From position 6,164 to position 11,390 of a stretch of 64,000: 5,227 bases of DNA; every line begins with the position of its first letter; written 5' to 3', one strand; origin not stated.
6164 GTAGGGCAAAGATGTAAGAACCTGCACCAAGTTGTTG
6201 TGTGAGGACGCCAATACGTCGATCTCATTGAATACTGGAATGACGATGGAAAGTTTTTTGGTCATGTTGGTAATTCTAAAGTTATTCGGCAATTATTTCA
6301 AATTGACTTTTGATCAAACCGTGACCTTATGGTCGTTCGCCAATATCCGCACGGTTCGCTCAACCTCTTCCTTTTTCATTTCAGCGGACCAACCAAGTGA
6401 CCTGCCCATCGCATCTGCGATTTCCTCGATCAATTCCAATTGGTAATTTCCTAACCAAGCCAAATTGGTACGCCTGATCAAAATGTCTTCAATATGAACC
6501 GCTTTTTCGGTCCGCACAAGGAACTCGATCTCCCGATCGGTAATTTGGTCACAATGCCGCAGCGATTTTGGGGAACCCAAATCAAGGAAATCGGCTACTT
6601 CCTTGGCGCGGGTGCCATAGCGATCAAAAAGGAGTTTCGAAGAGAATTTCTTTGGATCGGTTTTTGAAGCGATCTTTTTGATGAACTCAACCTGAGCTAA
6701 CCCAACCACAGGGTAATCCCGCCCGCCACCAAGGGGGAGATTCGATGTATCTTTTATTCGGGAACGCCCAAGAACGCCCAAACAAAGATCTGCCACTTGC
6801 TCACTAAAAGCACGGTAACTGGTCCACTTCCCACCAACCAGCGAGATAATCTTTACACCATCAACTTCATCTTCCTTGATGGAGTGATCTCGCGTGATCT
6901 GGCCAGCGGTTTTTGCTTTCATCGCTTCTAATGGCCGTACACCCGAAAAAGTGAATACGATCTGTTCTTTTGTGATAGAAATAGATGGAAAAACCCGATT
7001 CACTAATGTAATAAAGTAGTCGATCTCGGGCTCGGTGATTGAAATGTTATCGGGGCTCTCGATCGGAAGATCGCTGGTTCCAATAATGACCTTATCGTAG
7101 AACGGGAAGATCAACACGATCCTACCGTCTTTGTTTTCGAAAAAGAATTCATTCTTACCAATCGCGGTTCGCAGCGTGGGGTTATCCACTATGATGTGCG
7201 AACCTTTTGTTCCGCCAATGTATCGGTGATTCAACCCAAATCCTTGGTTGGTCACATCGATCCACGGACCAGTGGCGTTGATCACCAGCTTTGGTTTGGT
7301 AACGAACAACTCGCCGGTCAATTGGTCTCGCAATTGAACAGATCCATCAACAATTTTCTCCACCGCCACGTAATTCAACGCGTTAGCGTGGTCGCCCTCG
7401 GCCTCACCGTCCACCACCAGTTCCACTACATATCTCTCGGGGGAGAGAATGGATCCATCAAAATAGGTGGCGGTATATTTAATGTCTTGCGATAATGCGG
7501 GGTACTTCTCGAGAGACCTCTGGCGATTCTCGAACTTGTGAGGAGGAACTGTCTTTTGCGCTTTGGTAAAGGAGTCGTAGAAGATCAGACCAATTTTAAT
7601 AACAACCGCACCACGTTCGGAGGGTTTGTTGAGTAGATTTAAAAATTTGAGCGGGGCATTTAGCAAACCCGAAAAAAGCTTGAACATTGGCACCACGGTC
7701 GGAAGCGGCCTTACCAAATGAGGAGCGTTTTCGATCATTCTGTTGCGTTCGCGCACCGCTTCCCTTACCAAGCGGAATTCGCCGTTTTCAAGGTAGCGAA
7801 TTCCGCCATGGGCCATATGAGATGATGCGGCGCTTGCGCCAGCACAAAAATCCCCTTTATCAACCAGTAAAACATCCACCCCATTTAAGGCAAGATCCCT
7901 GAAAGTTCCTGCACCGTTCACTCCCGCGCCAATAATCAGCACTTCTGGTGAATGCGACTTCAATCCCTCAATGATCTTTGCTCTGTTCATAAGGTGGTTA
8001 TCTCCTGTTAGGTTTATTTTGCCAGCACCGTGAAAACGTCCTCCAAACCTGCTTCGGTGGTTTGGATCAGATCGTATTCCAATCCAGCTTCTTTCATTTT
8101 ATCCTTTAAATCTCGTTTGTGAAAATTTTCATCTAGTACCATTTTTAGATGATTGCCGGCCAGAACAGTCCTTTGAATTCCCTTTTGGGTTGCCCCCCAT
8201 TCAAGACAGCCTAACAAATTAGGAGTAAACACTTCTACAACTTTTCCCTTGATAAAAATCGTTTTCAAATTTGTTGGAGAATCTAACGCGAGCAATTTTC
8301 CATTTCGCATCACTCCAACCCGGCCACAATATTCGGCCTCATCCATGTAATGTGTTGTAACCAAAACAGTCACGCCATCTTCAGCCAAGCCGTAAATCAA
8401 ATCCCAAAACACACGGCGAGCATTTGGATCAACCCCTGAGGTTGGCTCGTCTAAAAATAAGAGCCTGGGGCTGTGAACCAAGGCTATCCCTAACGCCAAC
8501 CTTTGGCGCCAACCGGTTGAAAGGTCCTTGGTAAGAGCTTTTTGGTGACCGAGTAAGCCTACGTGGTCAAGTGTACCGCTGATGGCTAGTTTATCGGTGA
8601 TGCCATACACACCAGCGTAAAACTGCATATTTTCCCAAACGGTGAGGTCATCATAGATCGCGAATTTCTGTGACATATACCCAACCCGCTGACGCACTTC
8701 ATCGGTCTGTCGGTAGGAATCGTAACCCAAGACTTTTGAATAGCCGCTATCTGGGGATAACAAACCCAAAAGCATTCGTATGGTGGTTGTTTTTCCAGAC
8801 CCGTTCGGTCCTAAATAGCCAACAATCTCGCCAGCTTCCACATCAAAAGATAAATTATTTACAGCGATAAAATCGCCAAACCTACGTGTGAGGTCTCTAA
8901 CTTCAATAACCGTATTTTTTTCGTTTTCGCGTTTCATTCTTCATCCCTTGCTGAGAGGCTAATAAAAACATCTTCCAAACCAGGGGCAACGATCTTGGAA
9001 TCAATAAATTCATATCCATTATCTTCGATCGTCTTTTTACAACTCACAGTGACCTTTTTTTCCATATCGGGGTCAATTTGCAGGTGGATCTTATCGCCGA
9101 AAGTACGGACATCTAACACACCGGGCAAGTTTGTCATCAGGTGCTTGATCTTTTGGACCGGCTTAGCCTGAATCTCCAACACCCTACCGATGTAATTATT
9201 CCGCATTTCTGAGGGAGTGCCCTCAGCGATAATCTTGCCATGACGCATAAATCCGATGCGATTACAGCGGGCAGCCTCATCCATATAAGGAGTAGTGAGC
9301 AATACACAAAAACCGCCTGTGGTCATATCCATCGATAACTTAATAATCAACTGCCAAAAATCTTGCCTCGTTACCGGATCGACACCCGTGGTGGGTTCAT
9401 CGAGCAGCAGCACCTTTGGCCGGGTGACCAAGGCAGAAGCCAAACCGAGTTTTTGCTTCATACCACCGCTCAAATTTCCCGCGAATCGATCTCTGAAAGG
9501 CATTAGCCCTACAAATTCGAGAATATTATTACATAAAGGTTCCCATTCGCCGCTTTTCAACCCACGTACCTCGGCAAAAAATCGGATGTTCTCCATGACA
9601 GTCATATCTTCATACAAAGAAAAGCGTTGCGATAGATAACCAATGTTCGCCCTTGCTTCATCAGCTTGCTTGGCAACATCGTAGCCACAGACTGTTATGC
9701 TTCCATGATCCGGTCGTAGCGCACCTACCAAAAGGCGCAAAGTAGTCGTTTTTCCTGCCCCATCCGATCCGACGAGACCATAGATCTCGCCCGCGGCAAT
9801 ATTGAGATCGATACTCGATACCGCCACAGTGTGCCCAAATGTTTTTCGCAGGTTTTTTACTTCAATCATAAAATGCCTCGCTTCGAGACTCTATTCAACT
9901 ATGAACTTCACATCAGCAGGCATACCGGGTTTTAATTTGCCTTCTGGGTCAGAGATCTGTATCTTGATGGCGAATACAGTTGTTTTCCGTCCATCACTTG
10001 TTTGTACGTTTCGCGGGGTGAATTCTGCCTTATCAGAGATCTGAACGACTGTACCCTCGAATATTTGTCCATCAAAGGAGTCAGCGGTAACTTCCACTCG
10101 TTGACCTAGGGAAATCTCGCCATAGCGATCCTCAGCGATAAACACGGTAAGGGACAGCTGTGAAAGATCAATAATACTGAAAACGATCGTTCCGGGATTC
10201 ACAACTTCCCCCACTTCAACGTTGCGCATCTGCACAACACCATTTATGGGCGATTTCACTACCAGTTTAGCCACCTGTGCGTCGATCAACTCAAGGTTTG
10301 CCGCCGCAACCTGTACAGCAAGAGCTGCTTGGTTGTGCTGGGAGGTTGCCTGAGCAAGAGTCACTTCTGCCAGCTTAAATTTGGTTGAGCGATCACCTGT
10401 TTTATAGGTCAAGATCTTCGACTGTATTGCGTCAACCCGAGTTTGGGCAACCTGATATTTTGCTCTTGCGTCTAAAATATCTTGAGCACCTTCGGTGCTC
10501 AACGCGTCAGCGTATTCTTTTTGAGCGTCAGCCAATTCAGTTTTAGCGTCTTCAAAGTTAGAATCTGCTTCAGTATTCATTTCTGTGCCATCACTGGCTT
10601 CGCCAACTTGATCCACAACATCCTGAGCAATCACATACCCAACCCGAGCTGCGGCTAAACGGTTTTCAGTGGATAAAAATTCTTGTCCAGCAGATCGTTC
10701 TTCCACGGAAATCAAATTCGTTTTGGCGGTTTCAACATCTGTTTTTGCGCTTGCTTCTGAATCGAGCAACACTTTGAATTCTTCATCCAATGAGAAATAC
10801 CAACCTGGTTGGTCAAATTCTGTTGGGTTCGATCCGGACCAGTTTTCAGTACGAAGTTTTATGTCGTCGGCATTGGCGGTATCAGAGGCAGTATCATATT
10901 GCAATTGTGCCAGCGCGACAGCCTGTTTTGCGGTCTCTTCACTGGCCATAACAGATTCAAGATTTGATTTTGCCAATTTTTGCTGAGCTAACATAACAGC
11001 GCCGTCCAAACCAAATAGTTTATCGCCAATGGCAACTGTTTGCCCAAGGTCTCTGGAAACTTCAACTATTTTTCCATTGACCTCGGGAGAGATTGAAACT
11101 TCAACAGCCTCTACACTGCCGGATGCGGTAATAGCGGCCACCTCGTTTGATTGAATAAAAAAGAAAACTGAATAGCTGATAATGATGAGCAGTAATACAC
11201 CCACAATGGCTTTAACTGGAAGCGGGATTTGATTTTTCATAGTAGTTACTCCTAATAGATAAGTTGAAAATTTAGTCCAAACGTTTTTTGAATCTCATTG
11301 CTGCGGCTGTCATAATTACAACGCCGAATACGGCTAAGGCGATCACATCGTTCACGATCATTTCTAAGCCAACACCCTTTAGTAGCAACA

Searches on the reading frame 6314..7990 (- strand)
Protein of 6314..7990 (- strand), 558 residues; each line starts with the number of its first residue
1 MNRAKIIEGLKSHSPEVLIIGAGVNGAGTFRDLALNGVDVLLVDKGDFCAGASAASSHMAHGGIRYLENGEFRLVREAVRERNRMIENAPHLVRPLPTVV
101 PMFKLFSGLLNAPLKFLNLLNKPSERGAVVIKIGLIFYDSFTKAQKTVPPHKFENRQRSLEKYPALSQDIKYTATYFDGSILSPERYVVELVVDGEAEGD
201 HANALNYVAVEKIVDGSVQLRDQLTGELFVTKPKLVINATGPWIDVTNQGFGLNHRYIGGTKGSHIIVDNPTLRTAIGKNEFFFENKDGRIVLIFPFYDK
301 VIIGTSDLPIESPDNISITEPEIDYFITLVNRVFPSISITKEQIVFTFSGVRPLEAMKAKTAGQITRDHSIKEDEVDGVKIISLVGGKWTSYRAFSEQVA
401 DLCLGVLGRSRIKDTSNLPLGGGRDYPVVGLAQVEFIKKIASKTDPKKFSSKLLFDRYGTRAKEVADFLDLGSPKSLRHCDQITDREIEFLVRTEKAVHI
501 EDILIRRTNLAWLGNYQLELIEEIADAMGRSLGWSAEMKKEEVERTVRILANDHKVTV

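Call 9: search_protein_families(library=pfam, proteins=[window:6314-7990:-], max_evalue=0.00001)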
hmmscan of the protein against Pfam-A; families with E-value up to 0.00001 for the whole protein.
window:6314-7990:- (558 aa): 2 families
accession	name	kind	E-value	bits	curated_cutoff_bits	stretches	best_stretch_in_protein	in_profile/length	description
PF01266.30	DAO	-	4.9e-39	135.3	27.9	1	17-354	2-313/353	FAD dependent oxidoreductase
PF16901.10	DAO_C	-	2.9e-21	76.1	31.4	1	415-537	3-124/126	C-terminal domain of alpha-glycerophosphate oxidase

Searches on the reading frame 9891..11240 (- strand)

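Call 9: search_protein_families(library=pfam, proteins=[window:9891-11240:-], max_evalue=0.00001)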
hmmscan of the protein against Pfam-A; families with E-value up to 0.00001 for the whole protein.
window:9891-11240:- (449 aa): 2 families
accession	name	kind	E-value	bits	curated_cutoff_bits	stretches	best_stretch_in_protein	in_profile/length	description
PF16576.10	HlyD_D23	-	3.9e-21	75.8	30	1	234-441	54-213/214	Barrel-sandwich domain of CusB or HlyD membrane-fusion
PF13437.12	HlyD_3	-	5.4e-17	62.9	22.2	1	327-439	1-106/106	HlyD family secretion protein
